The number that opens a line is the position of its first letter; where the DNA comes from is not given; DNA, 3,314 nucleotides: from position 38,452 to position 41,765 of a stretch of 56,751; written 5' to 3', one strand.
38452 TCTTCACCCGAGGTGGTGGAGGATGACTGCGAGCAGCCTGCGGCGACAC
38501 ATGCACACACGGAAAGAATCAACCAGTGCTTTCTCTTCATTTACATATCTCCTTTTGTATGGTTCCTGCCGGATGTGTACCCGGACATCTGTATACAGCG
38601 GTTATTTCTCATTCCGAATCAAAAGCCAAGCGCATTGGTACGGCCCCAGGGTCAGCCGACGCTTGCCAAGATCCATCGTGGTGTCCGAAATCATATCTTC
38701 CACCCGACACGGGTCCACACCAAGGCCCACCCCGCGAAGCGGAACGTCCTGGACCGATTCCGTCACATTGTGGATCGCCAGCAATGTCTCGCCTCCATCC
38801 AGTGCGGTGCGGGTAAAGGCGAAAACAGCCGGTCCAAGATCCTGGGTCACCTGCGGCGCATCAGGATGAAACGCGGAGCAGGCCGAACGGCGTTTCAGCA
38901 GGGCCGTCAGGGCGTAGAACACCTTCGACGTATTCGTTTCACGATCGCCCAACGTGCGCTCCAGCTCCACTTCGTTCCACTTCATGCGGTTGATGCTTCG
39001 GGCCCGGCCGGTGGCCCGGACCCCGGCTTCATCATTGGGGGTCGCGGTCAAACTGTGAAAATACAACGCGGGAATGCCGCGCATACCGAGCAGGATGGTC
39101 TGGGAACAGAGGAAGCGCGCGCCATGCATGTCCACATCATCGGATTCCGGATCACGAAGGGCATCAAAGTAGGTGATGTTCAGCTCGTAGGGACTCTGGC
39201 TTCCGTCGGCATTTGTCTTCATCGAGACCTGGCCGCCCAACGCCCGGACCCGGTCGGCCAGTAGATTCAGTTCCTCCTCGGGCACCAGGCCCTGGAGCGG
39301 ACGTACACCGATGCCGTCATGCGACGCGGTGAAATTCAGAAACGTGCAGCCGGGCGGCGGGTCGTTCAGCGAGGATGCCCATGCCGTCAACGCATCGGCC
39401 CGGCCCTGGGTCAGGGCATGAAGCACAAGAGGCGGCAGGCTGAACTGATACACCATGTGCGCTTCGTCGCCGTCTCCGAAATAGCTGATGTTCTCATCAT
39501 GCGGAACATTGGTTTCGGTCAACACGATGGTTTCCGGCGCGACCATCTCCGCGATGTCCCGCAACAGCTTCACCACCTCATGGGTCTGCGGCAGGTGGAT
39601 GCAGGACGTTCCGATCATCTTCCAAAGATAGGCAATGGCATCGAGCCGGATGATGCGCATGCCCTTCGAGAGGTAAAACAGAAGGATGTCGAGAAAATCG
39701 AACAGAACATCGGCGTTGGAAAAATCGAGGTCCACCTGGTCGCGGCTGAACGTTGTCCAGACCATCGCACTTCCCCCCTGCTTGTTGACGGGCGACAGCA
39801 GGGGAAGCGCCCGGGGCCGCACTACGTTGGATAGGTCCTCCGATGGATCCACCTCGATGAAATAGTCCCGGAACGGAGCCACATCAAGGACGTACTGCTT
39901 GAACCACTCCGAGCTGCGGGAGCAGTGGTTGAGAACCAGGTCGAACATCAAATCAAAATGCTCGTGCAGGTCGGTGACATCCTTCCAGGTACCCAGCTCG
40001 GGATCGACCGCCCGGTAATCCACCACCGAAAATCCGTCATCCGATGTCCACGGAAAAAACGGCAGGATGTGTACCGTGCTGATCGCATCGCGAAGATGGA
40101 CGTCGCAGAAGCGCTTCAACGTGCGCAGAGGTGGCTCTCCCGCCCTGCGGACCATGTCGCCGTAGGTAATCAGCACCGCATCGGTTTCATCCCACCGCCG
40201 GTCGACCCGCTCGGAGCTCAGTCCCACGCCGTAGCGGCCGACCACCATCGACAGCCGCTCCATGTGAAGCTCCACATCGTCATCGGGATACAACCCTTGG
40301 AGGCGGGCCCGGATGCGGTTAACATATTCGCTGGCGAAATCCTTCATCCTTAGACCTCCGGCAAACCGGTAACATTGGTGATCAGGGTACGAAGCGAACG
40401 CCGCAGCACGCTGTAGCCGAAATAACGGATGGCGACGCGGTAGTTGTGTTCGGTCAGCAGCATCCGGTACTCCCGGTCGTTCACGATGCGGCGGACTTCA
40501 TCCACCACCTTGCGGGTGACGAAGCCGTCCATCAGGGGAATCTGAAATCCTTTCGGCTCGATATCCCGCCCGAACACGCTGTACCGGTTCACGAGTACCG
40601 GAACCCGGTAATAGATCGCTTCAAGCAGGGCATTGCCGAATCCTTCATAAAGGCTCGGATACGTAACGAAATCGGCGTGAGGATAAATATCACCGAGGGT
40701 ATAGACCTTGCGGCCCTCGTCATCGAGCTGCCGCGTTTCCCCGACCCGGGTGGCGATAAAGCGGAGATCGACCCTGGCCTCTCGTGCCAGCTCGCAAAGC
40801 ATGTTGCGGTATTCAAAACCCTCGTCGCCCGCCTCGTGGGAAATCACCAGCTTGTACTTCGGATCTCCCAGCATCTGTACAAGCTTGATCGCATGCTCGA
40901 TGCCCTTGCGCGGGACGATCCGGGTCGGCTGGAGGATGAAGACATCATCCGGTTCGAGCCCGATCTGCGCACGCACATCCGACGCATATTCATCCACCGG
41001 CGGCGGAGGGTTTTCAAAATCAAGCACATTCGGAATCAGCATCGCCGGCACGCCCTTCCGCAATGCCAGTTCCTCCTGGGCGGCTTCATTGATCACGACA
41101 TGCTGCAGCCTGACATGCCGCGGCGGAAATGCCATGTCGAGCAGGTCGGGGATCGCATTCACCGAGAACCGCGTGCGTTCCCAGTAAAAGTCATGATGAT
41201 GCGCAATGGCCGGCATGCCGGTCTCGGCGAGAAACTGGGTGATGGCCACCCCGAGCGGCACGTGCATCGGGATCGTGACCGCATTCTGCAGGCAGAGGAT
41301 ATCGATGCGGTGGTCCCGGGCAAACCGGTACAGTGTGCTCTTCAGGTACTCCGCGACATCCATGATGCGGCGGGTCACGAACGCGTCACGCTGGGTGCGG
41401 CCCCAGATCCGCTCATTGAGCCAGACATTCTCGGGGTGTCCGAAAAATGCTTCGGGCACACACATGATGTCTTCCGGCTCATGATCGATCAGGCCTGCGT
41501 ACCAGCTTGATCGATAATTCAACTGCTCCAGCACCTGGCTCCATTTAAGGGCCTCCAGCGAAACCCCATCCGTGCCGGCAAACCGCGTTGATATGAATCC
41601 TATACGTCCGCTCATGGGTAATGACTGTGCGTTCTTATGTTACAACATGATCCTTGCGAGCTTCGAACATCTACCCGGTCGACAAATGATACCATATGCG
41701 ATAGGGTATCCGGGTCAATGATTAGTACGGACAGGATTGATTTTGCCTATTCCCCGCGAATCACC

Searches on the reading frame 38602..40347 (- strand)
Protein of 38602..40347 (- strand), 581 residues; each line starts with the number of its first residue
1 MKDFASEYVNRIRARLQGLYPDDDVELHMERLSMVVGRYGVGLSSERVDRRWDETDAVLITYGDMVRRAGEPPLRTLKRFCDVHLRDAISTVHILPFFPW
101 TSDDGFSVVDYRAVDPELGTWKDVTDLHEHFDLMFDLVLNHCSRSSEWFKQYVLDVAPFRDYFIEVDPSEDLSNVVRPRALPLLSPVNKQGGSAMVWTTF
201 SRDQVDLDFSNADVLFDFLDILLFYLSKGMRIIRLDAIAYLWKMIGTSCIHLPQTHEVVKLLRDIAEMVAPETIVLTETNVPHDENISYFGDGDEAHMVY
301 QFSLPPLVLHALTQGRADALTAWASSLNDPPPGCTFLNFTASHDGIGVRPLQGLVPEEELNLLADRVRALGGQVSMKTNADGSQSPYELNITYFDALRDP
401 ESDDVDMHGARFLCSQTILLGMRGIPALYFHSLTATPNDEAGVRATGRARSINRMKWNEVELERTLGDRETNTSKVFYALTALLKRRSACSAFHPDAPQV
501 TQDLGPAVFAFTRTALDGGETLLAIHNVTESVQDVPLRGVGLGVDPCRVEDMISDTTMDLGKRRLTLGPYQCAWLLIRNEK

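Call 70: search_protein_families(library=pfam, proteins=[window:38602-40347:-], max_evalue=0.00001)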
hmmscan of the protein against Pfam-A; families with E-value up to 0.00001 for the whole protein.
window:38602-40347:- (581 aa): 1 family
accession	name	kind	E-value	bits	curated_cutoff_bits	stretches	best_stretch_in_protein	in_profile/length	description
PF00128.31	Alpha-amylase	-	3.7e-22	79.6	22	1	90-306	34-270/446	Alpha amylase, catalytic domain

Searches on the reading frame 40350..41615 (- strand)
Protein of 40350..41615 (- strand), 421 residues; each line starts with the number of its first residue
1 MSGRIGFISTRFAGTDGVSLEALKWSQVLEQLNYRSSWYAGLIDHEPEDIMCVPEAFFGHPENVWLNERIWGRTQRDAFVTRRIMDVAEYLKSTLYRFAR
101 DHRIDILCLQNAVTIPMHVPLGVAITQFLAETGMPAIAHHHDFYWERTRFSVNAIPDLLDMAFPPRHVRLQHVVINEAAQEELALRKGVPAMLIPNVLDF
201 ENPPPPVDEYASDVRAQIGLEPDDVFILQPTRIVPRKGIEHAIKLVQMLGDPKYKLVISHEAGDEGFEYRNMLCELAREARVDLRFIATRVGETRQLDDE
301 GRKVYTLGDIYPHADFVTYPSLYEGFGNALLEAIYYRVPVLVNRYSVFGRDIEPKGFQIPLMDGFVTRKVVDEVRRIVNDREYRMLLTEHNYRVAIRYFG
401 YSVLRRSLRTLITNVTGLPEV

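Call 70: search_protein_families(library=pfam, proteins=[window:40350-41615:-], max_evalue=0.00001)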
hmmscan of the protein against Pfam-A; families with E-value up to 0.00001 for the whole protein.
window:40350-41615:- (421 aa): 3 families
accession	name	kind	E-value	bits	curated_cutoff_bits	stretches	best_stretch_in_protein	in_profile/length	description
PF00534.26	Glycos_transf_1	-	1.2e-12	48.2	26.4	1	215-388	6-166/172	Glycosyl transferases group 1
PF20706.3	GT4-conflict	-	5.9e-07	29.2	26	1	223-357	196-324/385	Family 4 Glycosyltransferase in conflict systems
PF13692.12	Glyco_trans_1_4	-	4.3e-06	27.5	27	0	306-346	69-109/142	Glycosyl transferases group 1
